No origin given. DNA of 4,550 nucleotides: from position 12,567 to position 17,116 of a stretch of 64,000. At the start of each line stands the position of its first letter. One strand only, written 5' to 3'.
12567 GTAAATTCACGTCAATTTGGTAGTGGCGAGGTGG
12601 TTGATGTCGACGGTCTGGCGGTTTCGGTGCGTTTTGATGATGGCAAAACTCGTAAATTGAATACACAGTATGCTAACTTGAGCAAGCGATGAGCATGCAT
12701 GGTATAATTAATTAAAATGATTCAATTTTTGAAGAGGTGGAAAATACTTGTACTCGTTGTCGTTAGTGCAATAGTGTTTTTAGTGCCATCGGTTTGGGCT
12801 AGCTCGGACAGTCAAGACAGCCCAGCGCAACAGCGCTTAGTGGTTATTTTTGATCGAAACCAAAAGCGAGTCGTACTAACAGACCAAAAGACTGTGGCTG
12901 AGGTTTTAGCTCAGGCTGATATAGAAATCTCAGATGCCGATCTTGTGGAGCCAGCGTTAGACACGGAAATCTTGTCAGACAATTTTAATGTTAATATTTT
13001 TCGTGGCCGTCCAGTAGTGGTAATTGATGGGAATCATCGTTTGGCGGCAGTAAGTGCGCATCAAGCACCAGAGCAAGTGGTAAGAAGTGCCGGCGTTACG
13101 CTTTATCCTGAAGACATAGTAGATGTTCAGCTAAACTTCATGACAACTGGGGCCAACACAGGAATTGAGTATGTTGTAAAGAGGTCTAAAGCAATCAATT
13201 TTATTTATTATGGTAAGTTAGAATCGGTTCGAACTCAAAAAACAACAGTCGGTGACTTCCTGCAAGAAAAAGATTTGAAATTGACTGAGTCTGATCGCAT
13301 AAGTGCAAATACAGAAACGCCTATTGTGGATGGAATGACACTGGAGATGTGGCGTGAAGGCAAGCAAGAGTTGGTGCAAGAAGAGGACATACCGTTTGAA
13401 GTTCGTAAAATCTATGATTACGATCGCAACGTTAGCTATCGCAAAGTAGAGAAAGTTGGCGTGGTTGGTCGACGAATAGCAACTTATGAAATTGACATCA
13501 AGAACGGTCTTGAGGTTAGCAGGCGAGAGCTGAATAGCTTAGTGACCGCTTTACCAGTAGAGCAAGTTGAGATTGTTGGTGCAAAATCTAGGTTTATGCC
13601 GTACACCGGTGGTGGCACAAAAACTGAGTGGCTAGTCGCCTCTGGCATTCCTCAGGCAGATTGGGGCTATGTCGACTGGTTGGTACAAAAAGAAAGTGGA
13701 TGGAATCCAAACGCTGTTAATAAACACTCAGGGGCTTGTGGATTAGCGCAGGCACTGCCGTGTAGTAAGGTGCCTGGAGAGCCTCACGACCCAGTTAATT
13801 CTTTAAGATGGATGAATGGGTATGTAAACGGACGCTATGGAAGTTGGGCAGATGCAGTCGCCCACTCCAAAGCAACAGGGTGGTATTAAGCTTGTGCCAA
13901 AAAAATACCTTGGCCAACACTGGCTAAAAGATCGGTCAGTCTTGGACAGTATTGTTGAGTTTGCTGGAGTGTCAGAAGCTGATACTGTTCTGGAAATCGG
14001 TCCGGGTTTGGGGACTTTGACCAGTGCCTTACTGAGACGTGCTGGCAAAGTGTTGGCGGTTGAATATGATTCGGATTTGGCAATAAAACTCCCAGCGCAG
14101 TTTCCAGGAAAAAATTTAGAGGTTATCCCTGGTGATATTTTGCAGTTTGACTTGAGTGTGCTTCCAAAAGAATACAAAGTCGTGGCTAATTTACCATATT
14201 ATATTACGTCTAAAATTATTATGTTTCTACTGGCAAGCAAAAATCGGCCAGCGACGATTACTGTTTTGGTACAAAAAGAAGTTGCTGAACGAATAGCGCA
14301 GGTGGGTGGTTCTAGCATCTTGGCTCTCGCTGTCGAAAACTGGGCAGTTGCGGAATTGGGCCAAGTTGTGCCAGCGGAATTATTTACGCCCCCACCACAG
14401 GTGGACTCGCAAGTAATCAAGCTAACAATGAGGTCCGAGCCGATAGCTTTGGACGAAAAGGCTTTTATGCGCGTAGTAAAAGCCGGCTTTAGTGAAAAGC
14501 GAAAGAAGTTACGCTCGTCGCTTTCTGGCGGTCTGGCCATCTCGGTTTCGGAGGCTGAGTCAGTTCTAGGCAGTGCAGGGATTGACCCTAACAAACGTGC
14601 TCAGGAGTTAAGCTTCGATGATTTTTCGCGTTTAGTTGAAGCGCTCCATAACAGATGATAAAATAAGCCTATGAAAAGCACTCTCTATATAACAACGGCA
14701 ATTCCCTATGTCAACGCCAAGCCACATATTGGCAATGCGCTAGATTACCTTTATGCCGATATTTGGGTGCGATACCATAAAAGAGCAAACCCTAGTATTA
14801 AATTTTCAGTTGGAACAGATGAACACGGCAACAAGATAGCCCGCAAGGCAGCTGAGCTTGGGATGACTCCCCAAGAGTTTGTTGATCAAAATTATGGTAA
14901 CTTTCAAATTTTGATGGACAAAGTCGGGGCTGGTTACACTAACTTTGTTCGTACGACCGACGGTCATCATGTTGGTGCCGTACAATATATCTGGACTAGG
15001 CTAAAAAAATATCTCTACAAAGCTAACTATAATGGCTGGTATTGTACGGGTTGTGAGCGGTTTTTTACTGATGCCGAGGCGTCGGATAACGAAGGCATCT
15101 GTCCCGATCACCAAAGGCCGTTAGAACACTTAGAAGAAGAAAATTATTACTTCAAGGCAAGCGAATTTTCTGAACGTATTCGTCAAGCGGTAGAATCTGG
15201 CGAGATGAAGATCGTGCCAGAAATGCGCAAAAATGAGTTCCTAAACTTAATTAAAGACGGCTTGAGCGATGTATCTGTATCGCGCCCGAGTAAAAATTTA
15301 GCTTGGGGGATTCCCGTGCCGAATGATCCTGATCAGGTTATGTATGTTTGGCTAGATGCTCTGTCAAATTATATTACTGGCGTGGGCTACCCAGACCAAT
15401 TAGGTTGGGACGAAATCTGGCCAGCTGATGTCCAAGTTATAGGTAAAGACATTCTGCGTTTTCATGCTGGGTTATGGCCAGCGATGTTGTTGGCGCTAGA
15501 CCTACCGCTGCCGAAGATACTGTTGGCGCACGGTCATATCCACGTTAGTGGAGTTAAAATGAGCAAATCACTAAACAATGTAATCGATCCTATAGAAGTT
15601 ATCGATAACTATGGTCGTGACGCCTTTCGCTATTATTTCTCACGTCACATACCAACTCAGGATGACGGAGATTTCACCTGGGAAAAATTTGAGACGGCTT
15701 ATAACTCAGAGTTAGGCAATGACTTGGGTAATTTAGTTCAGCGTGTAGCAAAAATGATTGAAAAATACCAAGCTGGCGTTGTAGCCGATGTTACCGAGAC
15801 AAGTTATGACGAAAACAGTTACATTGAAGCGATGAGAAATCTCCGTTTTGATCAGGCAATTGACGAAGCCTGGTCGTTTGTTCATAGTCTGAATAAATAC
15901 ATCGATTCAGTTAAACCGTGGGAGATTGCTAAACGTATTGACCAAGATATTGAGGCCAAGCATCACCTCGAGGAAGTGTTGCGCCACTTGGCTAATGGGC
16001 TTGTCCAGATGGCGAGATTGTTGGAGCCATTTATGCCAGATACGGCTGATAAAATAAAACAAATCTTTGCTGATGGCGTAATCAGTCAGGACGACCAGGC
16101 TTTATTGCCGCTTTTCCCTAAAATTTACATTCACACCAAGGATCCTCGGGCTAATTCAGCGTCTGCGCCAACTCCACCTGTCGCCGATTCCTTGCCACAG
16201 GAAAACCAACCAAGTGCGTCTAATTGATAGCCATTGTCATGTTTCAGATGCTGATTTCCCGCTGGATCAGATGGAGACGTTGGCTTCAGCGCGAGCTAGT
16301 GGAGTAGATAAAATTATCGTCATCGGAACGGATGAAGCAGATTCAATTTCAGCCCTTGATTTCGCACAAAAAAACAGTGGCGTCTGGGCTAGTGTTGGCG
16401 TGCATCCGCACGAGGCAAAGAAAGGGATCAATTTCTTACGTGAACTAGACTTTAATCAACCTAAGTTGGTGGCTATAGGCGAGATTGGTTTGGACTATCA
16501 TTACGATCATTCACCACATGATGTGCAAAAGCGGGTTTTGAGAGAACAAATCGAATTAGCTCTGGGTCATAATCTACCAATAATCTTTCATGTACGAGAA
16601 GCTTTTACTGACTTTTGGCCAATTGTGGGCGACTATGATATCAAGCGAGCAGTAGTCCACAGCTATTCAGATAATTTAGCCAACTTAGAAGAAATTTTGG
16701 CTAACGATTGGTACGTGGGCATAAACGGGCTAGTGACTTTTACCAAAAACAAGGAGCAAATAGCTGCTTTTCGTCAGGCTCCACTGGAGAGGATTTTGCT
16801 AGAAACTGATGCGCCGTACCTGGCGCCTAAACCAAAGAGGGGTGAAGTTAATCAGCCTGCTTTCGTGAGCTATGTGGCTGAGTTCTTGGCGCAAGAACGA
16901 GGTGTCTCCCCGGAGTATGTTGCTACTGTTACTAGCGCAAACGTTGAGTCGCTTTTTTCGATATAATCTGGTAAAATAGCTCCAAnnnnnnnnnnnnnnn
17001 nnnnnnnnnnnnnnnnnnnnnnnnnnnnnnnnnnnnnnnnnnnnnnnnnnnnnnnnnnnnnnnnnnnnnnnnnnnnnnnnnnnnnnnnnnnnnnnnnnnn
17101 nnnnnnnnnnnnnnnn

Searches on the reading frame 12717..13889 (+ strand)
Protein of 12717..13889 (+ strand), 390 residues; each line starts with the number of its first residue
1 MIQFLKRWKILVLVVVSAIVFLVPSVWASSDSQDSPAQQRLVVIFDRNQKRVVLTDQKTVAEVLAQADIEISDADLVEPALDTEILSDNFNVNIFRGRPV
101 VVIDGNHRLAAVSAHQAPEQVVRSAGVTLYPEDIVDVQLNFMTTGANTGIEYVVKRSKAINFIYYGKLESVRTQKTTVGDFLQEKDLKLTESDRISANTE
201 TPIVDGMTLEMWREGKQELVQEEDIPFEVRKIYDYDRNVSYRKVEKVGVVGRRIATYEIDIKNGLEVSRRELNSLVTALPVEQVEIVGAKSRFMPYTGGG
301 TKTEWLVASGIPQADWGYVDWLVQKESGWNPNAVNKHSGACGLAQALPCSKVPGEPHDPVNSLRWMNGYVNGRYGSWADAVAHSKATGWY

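Call 92: search_protein_families(library=pfam, proteins=[window:12717-13889:+], max_evalue=0.00001)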
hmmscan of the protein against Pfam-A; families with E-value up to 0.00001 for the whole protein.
window:12717-13889:+ (390 aa): 2 families
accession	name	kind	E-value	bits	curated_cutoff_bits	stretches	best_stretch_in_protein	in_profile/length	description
PF03990.20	DUF348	-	2.6e-17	62.7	24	1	49-82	8-41/41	G5-linked-Ubiquitin-like domain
PF07501.17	G5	-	1.5e-13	51.2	23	1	218-290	3-75/75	G5 domain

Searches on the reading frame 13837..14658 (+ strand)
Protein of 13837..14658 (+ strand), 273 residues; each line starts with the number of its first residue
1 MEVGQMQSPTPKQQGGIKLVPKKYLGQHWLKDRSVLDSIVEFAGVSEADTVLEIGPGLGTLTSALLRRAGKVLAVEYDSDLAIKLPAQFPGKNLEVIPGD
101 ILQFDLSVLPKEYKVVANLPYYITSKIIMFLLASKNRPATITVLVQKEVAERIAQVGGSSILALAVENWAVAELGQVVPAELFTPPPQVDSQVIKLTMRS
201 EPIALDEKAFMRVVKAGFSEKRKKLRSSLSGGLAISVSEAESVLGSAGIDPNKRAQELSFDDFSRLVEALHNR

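Call 92: search_protein_families(library=pfam, proteins=[window:13837-14658:+], max_evalue=0.00001)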
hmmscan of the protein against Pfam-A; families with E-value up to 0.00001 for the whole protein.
window:13837-14658:+ (273 aa): 1 family
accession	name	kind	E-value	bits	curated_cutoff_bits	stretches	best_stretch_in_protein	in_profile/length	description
PF00398.26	RrnaAD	-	7.9e-50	169.8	24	1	22-270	5-261/263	Ribosomal RNA adenine dimethylase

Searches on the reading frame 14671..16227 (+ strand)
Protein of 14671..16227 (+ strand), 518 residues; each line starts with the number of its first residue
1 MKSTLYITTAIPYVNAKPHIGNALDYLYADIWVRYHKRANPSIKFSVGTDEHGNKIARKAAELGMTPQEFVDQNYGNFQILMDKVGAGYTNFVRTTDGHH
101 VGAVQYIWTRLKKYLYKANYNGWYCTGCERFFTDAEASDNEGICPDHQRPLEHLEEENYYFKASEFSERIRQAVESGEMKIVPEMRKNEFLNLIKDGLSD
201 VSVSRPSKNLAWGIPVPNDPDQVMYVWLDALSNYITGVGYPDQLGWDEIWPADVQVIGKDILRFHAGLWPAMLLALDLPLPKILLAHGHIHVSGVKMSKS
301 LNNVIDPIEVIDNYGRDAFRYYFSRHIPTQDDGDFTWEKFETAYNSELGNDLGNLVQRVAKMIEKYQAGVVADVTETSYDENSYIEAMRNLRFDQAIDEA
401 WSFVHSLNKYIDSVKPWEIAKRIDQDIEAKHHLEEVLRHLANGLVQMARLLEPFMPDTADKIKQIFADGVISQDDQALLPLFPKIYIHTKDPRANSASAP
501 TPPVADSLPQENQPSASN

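Call 92: search_protein_families(library=pfam, proteins=[window:14671-16227:+], max_evalue=0.00001)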
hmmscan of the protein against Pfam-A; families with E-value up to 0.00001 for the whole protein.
window:14671-16227:+ (518 aa): 4 families
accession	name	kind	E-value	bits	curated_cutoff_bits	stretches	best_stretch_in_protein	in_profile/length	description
PF09334.17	tRNA-synt_1g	-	6.1e-99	331.9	20.1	2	155-359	180-390/391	tRNA synthetases class I (M)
PF00133.28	tRNA-synt_1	-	4.2e-27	95.4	22.7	2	221-325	296-404/414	tRNA synthetases class I (I, L, M and V)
PF01406.26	tRNA-synt_1e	-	8.2e-10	39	27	0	276-325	233-282/301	tRNA synthetases class I (C) catalytic domain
PF08264.19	Anticodon_1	-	5.9e-08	33.2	25.1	1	383-477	14-99/148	Anticodon-binding domain of tRNA ligase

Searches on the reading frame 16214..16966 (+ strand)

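Call 92: search_protein_families(library=pfam, proteins=[window:16214-16966:+], max_evalue=0.00001)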
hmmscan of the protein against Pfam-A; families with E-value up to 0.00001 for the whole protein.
window:16214-16966:+ (250 aa): 1 family
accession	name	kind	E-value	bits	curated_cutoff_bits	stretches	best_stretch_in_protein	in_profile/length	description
PF01026.27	TatD_DNase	-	6.8e-73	245.6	27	1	4-249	1-253/253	TatD related DNase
